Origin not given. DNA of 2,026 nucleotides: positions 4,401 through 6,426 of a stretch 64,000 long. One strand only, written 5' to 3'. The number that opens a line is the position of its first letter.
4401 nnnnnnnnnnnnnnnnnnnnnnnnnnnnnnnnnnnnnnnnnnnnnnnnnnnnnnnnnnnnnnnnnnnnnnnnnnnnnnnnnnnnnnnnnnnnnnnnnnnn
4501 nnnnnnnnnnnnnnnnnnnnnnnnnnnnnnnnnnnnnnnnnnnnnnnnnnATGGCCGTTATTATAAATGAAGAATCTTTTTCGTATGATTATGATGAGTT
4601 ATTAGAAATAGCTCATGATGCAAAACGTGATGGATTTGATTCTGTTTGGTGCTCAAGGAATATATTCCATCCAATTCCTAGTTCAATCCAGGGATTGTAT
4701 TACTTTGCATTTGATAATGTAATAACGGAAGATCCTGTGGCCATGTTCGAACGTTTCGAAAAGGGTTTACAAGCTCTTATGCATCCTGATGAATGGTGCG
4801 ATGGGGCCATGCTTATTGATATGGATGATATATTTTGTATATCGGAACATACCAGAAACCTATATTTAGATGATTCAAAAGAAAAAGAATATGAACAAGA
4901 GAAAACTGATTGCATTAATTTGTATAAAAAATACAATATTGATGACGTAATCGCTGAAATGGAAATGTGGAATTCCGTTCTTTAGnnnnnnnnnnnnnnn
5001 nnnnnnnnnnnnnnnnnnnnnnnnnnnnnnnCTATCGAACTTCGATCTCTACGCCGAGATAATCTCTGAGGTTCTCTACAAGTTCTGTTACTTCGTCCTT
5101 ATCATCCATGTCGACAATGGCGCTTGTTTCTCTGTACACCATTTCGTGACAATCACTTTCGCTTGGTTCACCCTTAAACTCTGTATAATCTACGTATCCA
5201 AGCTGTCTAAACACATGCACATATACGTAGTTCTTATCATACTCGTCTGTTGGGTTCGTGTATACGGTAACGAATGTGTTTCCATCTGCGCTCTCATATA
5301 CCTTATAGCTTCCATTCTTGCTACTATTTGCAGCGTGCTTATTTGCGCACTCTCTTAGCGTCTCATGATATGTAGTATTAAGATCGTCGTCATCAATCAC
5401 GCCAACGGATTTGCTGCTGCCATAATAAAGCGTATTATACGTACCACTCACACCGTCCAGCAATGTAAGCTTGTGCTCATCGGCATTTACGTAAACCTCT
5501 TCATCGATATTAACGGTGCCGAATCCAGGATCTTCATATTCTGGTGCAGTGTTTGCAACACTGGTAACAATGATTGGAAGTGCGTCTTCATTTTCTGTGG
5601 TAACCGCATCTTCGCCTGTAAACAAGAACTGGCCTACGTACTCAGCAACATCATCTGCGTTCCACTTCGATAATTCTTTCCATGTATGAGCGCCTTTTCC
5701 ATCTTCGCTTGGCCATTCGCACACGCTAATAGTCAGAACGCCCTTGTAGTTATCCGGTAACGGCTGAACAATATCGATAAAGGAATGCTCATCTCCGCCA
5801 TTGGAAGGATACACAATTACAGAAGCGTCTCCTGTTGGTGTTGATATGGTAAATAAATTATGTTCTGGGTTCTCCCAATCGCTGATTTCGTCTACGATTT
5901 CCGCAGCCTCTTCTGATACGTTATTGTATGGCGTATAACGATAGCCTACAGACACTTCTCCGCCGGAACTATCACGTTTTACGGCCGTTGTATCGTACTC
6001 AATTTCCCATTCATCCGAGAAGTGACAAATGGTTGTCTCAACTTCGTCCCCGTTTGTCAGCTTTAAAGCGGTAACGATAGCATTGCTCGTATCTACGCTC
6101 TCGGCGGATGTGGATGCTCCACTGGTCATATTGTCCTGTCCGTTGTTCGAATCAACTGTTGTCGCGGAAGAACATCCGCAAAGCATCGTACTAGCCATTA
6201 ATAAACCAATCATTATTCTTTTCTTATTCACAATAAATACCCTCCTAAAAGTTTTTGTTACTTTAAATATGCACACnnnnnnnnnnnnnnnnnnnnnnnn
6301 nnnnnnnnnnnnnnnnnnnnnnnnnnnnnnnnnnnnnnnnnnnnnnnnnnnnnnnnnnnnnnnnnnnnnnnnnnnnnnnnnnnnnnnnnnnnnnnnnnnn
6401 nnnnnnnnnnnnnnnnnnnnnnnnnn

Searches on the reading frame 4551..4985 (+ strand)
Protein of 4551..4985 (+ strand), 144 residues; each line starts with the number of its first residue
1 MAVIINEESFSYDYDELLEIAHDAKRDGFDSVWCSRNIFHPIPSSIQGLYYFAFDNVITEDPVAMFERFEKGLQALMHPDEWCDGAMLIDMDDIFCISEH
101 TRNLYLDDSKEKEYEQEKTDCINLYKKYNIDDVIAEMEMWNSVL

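Call 13: search_protein_families(library=pfam, proteins=[window:4551-4985:+], max_evalue=0.01)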
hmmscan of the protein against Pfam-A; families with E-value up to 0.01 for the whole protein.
window:4551-4985:+ (144 aa): 0 families

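Call 35: search_protein_families(library=phrogs, proteins=[window:4551-4985:+], max_evalue=0.001)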
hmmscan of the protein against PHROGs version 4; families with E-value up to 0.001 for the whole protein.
window:4551-4985:+ (144 aa): 0 families

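Call 57: predict_structure(protein=window:4551-4985:+)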
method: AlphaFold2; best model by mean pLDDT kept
length: 144 residues; sequences in the alignment: 1
mean_pLDDT: 43.5   pTM: 0.30
mean pLDDT of the five models: 43.5, 41.5, 38.6, 37.6, 35.7
residues with pLDDT >= 90: 0; 70-90: 0; 50-70: 44; < 50: 100
segments of 3 or more residues with pLDDT < 50: 1-14, 28-65, 75-79, 81-106, 123-125, 136-144
pLDDT, mean of each block of 10 residues (from residue 1): 28 51 49 36 35 35 49 50 40 40 49 55 49 47 33
secondary structure, 60 per line:
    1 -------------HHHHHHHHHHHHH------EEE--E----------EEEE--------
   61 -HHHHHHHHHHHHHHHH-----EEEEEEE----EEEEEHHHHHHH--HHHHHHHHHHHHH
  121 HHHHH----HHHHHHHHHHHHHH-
elements in order: H14-26 E33-35 E49-52 H62-77 E83-89 E94-98 H99-105 H108-125 H130-143

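Call 62: search_protein_representatives(protein=window:4551-4985:+)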
Query: 144 residues. Proteins with E-value up to 0.001 (for the whole library): 1; up to 1e-10: 1; up to 1e-30: 1. The best 1 are listed.
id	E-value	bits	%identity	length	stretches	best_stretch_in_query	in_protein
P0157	4.8e-94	328.8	100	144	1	1-144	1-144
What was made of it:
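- Tried and rejected: The 144-aa protein is an orphan and its structure model is poor (calls 57, 62).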

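Call 77: search_protein_families(library=padloc, proteins=[window:4551-4985:+], max_evalue=0.01)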
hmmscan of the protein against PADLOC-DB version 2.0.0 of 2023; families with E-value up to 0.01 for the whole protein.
window:4551-4985:+ (144 aa): 0 families

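Call 78: search_protein_families(library=ncbifam, proteins=[window:4551-4985:+], max_evalue=0.01)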
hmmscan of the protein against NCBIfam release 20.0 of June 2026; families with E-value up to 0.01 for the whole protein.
window:4551-4985:+ (144 aa): 0 families

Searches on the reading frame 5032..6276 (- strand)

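Call 13: search_protein_families(library=pfam, proteins=[window:5032-6276:-], max_evalue=0.01)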
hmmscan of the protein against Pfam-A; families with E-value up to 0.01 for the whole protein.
window:5032-6276:- (414 aa): 0 families

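Call 35: search_protein_families(library=phrogs, proteins=[window:5032-6276:-], max_evalue=0.001)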
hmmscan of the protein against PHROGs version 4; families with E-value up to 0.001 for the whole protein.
window:5032-6276:- (414 aa): 0 families

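Call 77: search_protein_families(library=padloc, proteins=[window:5032-6276:-], max_evalue=0.01)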
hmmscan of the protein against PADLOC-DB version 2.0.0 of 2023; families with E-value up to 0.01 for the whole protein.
window:5032-6276:- (414 aa): 0 families

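Call 78: search_protein_families(library=ncbifam, proteins=[window:5032-6276:-], max_evalue=0.01)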
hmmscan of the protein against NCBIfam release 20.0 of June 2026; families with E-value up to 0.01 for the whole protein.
window:5032-6276:- (414 aa): 2 families
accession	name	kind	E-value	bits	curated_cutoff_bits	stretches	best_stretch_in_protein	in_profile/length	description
NF033216.1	lipo_YgdI_YgdR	subfamily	0.00084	19.2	42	1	21-55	5-39/71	YgdI/YgdR family lipoprotein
NF011925.1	PRK15396.1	subfamily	0.0084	16.3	108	0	18-44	3-30/78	major outer membrane lipoprotein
